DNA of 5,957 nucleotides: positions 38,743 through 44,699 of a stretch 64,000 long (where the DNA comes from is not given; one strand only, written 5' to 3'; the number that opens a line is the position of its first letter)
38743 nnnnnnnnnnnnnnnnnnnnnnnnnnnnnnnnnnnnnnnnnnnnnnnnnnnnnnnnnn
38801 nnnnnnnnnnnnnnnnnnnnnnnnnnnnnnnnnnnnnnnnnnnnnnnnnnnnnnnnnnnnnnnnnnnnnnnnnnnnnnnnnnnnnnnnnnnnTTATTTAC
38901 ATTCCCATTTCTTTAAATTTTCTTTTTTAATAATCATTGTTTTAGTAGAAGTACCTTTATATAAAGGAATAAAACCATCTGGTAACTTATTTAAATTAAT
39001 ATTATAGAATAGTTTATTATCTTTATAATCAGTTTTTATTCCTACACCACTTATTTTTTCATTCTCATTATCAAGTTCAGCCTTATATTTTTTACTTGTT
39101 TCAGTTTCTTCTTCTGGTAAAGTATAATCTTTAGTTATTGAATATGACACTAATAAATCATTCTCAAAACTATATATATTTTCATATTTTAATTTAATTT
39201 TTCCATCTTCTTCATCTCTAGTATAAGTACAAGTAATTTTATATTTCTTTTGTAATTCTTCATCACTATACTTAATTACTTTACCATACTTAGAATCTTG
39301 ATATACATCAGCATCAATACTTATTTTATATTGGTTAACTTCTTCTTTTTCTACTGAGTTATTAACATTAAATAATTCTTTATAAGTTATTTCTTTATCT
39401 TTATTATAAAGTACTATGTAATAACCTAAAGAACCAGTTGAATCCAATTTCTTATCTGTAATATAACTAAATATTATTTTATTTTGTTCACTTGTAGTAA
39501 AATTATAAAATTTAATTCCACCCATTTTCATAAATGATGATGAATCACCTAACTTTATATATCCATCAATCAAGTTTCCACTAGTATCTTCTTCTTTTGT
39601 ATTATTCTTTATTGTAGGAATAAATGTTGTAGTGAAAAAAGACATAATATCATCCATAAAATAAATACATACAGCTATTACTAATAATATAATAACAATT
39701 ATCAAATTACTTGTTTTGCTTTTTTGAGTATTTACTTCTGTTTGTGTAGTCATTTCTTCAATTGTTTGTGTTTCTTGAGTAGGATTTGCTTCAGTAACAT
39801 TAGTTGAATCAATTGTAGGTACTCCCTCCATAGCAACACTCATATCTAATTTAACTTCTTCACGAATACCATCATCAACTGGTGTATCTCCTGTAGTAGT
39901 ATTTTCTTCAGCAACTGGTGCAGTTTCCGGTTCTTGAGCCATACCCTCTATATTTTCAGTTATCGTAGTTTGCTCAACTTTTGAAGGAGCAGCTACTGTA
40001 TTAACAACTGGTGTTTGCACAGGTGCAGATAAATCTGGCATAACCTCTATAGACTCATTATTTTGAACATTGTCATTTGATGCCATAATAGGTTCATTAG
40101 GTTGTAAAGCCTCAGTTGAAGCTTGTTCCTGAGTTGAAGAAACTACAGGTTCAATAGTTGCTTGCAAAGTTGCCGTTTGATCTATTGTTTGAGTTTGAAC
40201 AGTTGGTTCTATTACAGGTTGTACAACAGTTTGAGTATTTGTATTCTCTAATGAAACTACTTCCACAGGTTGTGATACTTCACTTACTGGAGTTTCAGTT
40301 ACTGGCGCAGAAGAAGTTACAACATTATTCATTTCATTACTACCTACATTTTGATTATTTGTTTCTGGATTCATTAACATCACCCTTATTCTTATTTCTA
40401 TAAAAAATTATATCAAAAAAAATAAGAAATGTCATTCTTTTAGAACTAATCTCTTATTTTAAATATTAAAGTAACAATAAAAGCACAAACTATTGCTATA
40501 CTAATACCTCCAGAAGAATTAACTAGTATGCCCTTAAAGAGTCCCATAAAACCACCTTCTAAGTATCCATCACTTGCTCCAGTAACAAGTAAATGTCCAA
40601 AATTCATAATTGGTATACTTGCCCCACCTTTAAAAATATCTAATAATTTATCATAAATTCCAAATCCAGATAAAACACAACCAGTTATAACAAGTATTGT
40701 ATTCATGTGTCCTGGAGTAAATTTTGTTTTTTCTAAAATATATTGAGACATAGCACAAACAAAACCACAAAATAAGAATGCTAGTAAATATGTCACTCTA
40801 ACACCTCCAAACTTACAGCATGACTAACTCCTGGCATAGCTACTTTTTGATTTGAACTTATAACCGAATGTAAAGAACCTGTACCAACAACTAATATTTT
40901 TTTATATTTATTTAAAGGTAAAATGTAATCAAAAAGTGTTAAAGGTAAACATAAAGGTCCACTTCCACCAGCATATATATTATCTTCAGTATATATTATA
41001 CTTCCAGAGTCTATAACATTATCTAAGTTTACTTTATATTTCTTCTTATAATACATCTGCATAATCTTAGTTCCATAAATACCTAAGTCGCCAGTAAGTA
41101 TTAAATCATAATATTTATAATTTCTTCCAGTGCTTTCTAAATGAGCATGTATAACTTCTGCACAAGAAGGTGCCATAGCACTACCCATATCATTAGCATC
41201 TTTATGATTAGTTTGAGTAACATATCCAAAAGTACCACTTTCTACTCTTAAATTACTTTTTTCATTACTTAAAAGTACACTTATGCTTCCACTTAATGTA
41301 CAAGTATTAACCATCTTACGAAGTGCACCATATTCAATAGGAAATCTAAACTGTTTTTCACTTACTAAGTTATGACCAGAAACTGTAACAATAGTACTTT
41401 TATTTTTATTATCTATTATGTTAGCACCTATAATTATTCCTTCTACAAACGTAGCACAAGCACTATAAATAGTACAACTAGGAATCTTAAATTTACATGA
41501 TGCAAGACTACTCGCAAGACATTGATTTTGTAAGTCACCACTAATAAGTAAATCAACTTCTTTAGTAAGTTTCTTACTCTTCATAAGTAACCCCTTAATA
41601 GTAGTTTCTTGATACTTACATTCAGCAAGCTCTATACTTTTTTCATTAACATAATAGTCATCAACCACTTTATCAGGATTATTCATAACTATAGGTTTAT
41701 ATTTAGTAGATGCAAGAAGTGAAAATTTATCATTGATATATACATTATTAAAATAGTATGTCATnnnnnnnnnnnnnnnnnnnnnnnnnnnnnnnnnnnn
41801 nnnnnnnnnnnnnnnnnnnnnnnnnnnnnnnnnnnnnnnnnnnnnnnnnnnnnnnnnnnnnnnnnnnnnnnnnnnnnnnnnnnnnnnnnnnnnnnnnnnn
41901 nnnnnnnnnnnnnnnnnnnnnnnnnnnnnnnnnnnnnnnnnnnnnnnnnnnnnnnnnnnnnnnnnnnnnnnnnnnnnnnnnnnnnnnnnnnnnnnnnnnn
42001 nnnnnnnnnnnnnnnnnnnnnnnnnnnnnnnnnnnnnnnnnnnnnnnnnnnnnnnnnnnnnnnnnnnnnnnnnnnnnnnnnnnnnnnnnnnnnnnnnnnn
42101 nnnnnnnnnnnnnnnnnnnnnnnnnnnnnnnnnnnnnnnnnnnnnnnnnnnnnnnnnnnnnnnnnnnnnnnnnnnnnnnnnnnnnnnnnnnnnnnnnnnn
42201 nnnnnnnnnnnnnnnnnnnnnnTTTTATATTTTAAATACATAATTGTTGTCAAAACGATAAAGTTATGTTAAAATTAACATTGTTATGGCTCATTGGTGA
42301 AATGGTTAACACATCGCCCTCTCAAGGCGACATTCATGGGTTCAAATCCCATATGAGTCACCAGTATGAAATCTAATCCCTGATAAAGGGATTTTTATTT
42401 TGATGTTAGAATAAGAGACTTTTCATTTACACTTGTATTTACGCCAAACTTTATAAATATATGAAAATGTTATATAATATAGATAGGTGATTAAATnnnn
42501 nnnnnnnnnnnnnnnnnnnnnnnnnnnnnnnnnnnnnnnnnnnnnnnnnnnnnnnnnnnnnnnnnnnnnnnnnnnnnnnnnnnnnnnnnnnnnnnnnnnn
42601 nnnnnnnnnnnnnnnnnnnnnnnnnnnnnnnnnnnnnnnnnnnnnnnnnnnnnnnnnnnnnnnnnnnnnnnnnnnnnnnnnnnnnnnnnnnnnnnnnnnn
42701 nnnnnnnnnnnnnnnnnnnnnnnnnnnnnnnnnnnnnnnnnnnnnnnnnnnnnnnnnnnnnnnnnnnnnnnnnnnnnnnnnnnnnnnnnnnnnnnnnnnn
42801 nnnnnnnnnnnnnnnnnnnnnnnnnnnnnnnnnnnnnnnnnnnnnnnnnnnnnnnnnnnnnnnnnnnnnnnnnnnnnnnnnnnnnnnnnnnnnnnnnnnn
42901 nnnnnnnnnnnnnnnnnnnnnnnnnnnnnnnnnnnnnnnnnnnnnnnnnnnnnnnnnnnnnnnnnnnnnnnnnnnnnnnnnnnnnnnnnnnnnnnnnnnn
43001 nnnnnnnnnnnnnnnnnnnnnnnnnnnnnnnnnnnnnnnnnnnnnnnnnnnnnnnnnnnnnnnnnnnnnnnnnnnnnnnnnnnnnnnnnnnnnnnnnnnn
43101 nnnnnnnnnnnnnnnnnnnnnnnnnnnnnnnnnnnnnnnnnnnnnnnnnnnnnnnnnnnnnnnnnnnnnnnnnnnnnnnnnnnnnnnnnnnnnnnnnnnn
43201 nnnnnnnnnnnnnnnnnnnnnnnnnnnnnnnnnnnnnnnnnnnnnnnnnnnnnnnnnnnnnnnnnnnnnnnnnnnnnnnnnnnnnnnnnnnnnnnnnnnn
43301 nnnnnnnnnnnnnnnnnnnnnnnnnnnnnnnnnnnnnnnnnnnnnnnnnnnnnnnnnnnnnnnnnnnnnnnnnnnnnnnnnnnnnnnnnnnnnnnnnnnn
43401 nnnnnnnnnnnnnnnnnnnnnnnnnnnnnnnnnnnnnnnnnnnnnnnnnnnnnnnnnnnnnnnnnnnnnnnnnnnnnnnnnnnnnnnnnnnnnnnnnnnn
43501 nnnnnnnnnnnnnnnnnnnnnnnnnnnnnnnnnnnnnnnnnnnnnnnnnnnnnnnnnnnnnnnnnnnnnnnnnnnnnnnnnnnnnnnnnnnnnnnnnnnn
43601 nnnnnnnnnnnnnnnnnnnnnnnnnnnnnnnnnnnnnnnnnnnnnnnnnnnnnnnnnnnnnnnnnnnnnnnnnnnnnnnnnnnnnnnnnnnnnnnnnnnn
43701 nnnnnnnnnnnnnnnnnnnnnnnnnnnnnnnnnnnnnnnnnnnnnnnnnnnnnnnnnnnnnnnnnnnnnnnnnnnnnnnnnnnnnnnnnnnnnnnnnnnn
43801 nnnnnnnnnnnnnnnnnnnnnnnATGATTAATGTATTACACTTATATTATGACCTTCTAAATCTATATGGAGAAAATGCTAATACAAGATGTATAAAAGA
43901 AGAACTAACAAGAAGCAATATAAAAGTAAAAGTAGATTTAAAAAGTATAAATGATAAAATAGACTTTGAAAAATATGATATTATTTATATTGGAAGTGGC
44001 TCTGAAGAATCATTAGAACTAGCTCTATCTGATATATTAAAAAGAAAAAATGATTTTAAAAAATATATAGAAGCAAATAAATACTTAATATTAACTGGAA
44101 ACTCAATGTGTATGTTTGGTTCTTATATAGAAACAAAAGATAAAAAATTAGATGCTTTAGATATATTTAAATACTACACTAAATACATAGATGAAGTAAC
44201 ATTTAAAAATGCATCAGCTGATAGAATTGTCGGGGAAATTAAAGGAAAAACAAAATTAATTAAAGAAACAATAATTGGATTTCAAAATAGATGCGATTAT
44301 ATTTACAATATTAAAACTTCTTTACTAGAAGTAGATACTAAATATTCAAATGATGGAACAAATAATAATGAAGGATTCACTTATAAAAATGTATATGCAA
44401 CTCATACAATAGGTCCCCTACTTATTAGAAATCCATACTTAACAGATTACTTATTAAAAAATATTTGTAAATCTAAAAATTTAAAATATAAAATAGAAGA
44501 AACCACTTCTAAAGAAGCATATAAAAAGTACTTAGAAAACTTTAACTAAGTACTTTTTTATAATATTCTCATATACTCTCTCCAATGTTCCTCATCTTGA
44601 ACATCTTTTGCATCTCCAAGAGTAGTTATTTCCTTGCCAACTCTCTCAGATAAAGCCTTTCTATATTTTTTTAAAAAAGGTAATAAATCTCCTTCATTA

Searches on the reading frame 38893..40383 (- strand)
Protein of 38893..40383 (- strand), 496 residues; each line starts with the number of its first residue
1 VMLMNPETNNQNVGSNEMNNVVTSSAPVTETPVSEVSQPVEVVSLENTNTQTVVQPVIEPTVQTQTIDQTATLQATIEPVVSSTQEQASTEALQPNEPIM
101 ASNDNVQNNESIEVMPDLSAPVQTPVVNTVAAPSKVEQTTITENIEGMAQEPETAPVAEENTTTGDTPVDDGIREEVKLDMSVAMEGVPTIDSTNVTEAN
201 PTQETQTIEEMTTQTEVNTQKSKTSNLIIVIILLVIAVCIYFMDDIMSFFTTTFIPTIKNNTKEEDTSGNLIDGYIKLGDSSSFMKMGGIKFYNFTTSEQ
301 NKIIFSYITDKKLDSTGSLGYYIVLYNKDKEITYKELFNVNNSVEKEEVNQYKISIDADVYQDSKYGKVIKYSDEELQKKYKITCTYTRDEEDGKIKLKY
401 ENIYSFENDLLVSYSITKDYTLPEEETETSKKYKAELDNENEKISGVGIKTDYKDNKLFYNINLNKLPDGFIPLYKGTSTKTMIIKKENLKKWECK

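Call 43: search_protein_families(library=pfam, proteins=[window:38893-40383:-], max_evalue=0.00001)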
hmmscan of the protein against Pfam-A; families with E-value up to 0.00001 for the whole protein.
window:38893-40383:- (496 aa): 0 families

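Call 89: search_protein_families(library=pfam, proteins=[window:38893-40383:-], max_evalue=0.05)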
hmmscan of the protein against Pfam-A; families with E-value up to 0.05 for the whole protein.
window:38893-40383:- (496 aa): 1 family
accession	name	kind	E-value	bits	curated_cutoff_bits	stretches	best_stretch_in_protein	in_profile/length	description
PF11857.13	DUF3377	-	0.0081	16.5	26.5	1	203-242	5-44/72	Domain of unknown function (DUF3377)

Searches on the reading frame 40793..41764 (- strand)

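Call 44: search_protein_families(library=pfam, proteins=[window:40793-41764:-], max_evalue=0.00001)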
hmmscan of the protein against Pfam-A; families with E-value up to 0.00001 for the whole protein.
window:40793-41764:- (323 aa): 1 family
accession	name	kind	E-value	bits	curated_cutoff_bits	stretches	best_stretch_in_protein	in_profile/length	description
PF07451.17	SpoVAD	-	2.9e-79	266.7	22.1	1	21-320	24-329/329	Stage V sporulation protein AD (SpoVAD)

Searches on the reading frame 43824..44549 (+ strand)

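Call 44: search_protein_families(library=pfam, proteins=[window:43824-44549:+], max_evalue=0.00001)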
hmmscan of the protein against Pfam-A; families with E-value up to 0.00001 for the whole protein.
window:43824-44549:+ (241 aa): 1 family
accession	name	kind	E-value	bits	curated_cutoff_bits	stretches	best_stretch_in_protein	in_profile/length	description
PF07685.20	GATase_3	-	3.4e-09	37.1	27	1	4-196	2-188/196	CobB/CobQ-like glutamine amidotransferase domain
